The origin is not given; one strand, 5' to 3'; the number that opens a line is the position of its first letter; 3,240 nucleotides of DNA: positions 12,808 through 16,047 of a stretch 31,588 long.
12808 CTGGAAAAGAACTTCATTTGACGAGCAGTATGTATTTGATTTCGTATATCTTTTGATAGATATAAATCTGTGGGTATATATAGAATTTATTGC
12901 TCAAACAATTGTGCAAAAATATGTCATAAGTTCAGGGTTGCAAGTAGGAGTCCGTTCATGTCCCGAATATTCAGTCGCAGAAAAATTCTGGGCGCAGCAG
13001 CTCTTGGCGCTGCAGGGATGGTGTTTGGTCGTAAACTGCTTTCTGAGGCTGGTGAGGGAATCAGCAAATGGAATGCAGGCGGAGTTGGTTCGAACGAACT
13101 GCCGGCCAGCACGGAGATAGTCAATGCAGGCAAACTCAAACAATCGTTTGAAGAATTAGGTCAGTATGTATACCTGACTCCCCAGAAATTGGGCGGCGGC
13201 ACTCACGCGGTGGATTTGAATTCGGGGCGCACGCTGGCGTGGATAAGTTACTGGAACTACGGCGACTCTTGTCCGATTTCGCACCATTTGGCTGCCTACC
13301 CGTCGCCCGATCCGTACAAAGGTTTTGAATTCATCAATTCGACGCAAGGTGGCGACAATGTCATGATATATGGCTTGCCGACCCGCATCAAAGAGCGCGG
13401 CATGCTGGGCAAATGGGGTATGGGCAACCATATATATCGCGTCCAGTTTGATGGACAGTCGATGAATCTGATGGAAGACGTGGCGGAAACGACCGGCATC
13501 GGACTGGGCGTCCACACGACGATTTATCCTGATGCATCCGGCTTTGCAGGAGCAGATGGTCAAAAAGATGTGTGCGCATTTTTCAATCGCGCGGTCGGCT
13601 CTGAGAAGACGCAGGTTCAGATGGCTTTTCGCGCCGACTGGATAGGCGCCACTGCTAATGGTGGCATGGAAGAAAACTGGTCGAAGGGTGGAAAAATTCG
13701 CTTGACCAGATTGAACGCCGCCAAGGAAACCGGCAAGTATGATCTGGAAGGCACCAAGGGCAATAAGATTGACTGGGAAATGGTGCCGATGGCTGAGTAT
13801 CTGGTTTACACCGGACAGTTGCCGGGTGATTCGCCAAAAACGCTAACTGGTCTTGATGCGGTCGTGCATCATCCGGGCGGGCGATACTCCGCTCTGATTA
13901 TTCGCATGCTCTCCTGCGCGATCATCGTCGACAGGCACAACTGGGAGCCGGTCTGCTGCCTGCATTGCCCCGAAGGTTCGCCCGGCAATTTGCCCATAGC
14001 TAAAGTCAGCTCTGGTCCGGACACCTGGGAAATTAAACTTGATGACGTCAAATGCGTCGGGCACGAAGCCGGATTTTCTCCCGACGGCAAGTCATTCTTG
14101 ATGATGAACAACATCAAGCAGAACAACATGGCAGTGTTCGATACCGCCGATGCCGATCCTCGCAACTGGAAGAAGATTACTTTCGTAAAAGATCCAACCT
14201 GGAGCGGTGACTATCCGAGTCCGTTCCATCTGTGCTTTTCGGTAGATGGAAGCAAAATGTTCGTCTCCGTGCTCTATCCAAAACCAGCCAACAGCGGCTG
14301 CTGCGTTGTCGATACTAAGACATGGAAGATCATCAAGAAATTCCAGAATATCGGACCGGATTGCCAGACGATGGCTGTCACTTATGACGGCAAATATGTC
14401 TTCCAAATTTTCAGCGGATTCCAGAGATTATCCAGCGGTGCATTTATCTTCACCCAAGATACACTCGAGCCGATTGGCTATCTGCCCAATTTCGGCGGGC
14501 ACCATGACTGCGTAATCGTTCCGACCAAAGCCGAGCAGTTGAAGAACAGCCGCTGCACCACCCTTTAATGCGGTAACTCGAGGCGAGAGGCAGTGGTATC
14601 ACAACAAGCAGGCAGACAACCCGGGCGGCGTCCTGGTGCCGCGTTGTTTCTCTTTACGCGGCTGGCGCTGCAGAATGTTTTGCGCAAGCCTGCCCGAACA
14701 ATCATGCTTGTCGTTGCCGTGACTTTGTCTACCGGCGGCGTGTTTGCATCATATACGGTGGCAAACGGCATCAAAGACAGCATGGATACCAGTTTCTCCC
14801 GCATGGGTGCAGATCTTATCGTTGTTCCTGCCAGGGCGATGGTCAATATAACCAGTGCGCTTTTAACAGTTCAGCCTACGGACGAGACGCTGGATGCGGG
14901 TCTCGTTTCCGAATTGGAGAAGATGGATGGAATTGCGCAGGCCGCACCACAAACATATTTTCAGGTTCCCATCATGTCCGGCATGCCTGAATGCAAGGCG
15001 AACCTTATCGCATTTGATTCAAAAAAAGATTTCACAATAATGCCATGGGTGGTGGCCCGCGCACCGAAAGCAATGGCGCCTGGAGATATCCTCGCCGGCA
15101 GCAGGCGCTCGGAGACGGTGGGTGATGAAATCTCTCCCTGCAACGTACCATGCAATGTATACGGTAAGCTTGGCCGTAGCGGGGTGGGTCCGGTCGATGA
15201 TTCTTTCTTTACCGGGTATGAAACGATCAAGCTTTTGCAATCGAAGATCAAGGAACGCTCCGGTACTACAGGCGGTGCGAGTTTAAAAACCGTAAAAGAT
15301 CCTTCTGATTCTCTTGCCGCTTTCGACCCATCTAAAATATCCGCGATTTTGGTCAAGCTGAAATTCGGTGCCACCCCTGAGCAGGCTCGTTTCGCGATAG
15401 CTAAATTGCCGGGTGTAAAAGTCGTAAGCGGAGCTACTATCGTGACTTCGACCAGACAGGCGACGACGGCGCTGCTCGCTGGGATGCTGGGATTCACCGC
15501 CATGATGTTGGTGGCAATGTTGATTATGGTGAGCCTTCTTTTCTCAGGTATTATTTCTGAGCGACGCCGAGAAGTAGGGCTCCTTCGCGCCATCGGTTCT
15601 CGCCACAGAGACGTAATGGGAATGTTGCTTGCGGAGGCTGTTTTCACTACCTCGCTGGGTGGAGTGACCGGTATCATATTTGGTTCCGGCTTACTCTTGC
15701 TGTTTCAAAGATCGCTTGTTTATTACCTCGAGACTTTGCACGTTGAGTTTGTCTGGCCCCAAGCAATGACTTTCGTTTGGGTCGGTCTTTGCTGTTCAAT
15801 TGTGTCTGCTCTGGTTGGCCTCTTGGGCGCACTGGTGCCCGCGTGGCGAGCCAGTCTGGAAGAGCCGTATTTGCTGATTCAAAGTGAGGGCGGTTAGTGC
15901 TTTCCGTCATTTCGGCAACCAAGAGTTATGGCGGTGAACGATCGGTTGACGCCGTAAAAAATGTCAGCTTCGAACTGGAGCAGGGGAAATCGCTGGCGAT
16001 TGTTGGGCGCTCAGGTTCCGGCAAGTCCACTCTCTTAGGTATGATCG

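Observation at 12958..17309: Three-gene module: a Tat-exported NosZ/thiocyanate-dehydrogenase-like beta-propeller with no CuA domain, a MacB/FtsX permease, and an ABC ATPase with a fused periplasmic domain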

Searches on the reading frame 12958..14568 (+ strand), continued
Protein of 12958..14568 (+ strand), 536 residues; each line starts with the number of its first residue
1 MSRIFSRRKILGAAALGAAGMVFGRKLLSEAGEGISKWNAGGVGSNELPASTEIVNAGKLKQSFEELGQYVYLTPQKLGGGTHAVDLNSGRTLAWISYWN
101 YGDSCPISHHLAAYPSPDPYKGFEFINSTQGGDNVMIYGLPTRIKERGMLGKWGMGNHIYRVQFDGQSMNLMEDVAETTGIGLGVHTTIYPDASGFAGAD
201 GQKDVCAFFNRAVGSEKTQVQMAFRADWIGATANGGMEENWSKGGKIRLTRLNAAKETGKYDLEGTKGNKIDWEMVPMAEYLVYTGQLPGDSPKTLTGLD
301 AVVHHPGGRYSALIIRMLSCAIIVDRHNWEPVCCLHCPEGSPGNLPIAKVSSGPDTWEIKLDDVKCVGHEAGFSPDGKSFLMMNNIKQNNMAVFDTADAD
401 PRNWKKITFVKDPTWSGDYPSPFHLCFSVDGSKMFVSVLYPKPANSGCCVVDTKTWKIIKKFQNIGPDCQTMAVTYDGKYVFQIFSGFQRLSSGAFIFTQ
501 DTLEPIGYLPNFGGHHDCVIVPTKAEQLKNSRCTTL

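Call 66: search_protein_families(library=pfam, proteins=[L016:5987-7681:+, L016:9790-10740:-, L016:12202-14262:+, L043:9744-10937:+, L043:10944-13756:+, L043:6324-7730:-, L039:7129-7836:+, L039:9922-11382:-, L033:5223-6047:+, L052:2992-3879:+], max_evalue=0.001)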
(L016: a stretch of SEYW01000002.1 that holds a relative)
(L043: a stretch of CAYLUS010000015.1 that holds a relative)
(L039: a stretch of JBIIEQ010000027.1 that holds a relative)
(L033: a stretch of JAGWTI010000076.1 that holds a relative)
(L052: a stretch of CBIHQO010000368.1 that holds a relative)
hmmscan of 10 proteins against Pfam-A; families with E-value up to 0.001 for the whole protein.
L016:5987-7681:+ (564 aa): 1 family
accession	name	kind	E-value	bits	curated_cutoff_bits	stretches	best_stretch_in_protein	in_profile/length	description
PF03009.23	GDPD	-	1.6e-40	140.2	23.6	1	172-498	1-244/244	Glycerophosphoryl diester phosphodiesterase family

L016:9790-10740:- (316 aa): 0 families

L016:12202-14262:+ (686 aa): 1 family
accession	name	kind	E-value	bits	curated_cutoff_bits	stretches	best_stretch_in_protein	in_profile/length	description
PF13676.11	TIR_2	-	7.6e-21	75.3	28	1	169-275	1-112/122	TIR domain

L043:9744-10937:+ (397 aa): 4 families
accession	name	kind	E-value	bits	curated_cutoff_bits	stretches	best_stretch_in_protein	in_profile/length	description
PF16576.10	HlyD_D23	-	3.1e-15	56.5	30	1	62-294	5-214/214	Barrel-sandwich domain of CusB or HlyD membrane-fusion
PF13437.12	HlyD_3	-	1.9e-07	32.2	22.2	1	185-286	2-101/106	HlyD family secretion protein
PF00364.28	Biotin_lipoyl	-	0.00013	22.1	22.1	0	75-105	43-73/73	Biotin-requiring enzyme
PF13533.13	Biotin_lipoyl_2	-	0.00029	21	29.8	1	76-106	2-32/32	Biotin-lipoyl like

L043:10944-13756:+ (937 aa): 2 families
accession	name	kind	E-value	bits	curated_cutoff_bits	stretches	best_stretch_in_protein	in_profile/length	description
PF00873.25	ACR_tran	-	3.7e-267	889.4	28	1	5-936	3-946/1021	AcrB/AcrD/AcrF family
PF03176.21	MMPL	-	8.4e-14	51.7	20.5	1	329-506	140-319/333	MMPL family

L043:6324-7730:- (468 aa): 1 family
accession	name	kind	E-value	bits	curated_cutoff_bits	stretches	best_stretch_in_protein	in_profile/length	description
PF07642.17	BBP2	-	6.8e-86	289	26.2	1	61-468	4-339/339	Putative beta-barrel porin-2, OmpL-like. bbp2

L039:7129-7836:+ (235 aa): 8 families
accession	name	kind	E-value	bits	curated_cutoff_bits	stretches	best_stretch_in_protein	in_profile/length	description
PF13614.12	AAA_31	-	7.4e-25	88.3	27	2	29-70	3-44/177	AAA domain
PF01656.29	CbiA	-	1.9e-15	57.4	25.4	1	31-210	2-124/125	CobQ/CobB/MinD/ParA nucleotide binding domain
PF06564.18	CBP_BcsQ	-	1.5e-11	44.7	21.3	2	33-67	7-41/234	Cellulose biosynthesis protein BcsQ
PF10609.15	ParA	-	1.8e-09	37.9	27.1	1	29-65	5-41/246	NUBPL iron-transfer P-loop NTPase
PF09140.17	MipZ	-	7.3e-09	35.7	20.7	0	29-68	2-41/262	ATPase MipZ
PF07015.17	VirC1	-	6e-07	29.5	24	1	32-209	6-190/231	VirC1 protein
PF02374.21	ArsA_ATPase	-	1.5e-06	28.1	24.3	1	35-72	8-45/305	Anion-transporting ATPase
PF00142.24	Fer4_NifH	-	6.8e-05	22.9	25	1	35-68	7-40/271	4Fe-4S iron sulfur cluster binding proteins, NifH/frxC family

L039:9922-11382:- (486 aa): 1 family
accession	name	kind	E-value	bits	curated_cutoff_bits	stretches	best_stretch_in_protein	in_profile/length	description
PF00909.26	Ammonium_transp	-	1.2e-112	377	23.2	1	59-484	1-399/399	Ammonium Transporter Family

L033:5223-6047:+ (274 aa): 0 families

L052:2992-3879:+ (295 aa): 1 family
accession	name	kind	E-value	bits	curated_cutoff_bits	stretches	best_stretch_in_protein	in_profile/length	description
PF00696.33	AA_kinase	-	2.5e-47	162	24.9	1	30-272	3-234/234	Amino acid kinase family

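Call 68: search_protein_families(library=pfam, proteins=[P0080, P0102, P0120, P0023], max_evalue=0.01)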
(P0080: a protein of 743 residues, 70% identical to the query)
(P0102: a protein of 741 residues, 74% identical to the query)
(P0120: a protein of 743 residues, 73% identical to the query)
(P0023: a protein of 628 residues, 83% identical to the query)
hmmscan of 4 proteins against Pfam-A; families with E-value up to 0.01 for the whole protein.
P0080 (743 aa): 0 families

P0102 (741 aa): 0 families

P0120 (743 aa): 0 families

P0023 (628 aa): 1 family
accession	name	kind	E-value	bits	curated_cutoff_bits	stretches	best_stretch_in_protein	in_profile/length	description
PF01527.26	HTH_Tnp_1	-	4.4e-05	24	24.1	1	42-92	5-57/75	Transposase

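Call 81: predict_structure(alignment_id=A3)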
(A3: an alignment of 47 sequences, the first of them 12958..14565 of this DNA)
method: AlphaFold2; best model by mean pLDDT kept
length: 536 residues; sequences in the alignment: 47
mean_pLDDT: 86.4   pTM: 0.87
mean pLDDT of the five models: 86.4, 86.2, 85.2, 85.1, 84.8
residues with pLDDT >= 90: 346; 70-90: 116; 50-70: 25; < 50: 49
segments of 3 or more residues with pLDDT < 50: 1-48
pLDDT, mean of each block of 10 residues (from residue 1): 38 38 41 40 44 82 77 87 92 92 85 96 95 69 69 75 97 96 93 97 97 95 98 90 95 96 93 84 86 94 97 97 98 97 96 97 92 97 93 98 98 90 94 95 89 98 92 94 79 90 92 83 94 79
secondary structure, 60 per line:
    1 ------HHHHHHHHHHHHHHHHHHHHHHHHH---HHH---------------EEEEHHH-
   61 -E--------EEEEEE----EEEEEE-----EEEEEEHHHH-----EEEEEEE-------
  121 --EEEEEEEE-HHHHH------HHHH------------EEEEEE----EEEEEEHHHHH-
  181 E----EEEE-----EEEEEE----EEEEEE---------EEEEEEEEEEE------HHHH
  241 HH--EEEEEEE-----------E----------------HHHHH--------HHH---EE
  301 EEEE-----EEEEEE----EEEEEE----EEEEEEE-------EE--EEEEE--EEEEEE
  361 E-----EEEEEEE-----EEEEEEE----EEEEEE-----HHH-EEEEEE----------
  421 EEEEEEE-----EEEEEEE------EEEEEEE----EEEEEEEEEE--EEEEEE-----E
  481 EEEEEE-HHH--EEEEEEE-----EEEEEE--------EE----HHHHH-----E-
elements in order: H7-31 E53-56 E71-76 E81-86 E92-97 H98-101 E107-113 E123-130 H132-136 H143-146 E159-164 E169-174 H175-179 E186-189 E195-200 E205-210 E220-230 H237-242 E245-251 H280-284 E299-304 E310-315 E320-325 E330-336 E348-352 E355-361 E367-373 E379-385 E390-395 E405-410 E421-427 E433-439 E446-452 E457-466 E469-474 E480-486 E493-499 E505-510 H525-529

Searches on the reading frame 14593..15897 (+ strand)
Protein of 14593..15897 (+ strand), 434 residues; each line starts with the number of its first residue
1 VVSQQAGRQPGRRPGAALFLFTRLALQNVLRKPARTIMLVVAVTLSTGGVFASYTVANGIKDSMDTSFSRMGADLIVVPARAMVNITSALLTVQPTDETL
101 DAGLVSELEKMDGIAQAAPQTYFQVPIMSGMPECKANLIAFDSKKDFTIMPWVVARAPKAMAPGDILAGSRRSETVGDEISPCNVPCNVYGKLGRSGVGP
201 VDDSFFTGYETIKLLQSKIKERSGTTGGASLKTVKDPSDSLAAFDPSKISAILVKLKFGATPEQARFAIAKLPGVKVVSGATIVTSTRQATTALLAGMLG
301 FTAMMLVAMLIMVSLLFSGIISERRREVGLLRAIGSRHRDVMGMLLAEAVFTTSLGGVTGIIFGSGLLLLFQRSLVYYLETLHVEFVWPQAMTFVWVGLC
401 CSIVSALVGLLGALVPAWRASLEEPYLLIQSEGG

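Call 3: search_protein_families(library=pfam, proteins=[window:14593-15897:+], max_evalue=1)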
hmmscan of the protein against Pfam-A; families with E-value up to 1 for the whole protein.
window:14593-15897:+ (434 aa): 3 families
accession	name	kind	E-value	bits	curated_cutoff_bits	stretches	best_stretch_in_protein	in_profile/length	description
PF02687.27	FtsX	-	4.1e-16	59.5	25.5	1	301-421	3-116/120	FtsX-like permease C-terminal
PF12704.14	MacB_PCD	-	2.9e-06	28.1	27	1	36-271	1-206/207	MacB-like periplasmic core domain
PF21997.1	DUF6928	-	0.12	12.3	27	1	255-313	47-105/202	Family of unknown function (DUF6928)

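Call 4: search_protein_families(library=ncbifam, proteins=[window:14593-15897:+], max_evalue=1)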
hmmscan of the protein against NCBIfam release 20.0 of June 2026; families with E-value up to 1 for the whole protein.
window:14593-15897:+ (434 aa): 8 families
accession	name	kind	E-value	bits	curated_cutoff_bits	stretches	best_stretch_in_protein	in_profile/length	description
TIGR03434.1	ADOP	subfamily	5.4e-08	31.4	622.3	1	286-429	671-800/803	ADOP family duplicated permease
TIGR02212.1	lolCE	equivalog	2.7e-06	26.6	362.45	1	302-426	274-405/411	lipoprotein-releasing ABC transporter permease subunit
NF007826.0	PRK10535.1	equivalog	4.6e-06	25.2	966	1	290-413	516-633/648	macrolide ABC transporter ATP-binding protein/permease MacB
TIGR00439.2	FtsX_Gneg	equivalog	3.2e-05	23.3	255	1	262-417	133-287/292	permease-like cell division protein FtsX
TIGR01185.1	devC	equivalog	0.00023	20.3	290.35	1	246-404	204-362/380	ABC transporter permease DevC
NF038346.1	FtsX_actino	exception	0.0011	18.4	250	1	288-417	173-298/308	permease-like cell division protein FtsX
NF008076.0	PRK10814.1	exception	0.0025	16.9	473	1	303-425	274-392/399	lipoprotein-releasing ABC transporter permease subunit LolC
NF011877.0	PRK15350.1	equivalog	0.69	10.4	104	1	269-329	19-81/88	EscS/YscS/HrcS family type III secretion system export apparatus protein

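Call 79: search_solved_structures(query=window:14593-15894:+, max_evalue=0.01)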
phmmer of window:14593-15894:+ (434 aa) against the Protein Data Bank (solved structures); distinct sequences matched with E-value up to 0.01: 7.
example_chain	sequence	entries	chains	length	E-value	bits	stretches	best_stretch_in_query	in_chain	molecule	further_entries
5xu1_M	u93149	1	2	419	5.7e-07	32.2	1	292-426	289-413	ABC transporter permeae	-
5lil_A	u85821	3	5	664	7e-06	28.7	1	288-422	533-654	Macrolide export ATP-binding/permease protein MacB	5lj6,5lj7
5gko_A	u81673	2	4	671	3.3e-05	26.5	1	290-419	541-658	Macrolide export ATP-binding/permease protein MacB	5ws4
5nik_J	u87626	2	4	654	6e-05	25.6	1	286-417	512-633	Macrolide export ATP-binding/permease protein MacB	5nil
9o9x_C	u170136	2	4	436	0.002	20.6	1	283-380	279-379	ABC transporter permease YtrF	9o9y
7arh_C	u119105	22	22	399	0.0043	19.5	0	297-426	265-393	Lipoprotein-releasing ABC transporter permease subunit LolC | Lipo-releasing system transmembrane protein lolC | Lipoprotein-releasing system transmembrane prot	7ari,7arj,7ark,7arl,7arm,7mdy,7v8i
7mdx_A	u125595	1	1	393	0.0098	18.3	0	297-425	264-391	Lipoprotein-releasing system transmembrane protein LolC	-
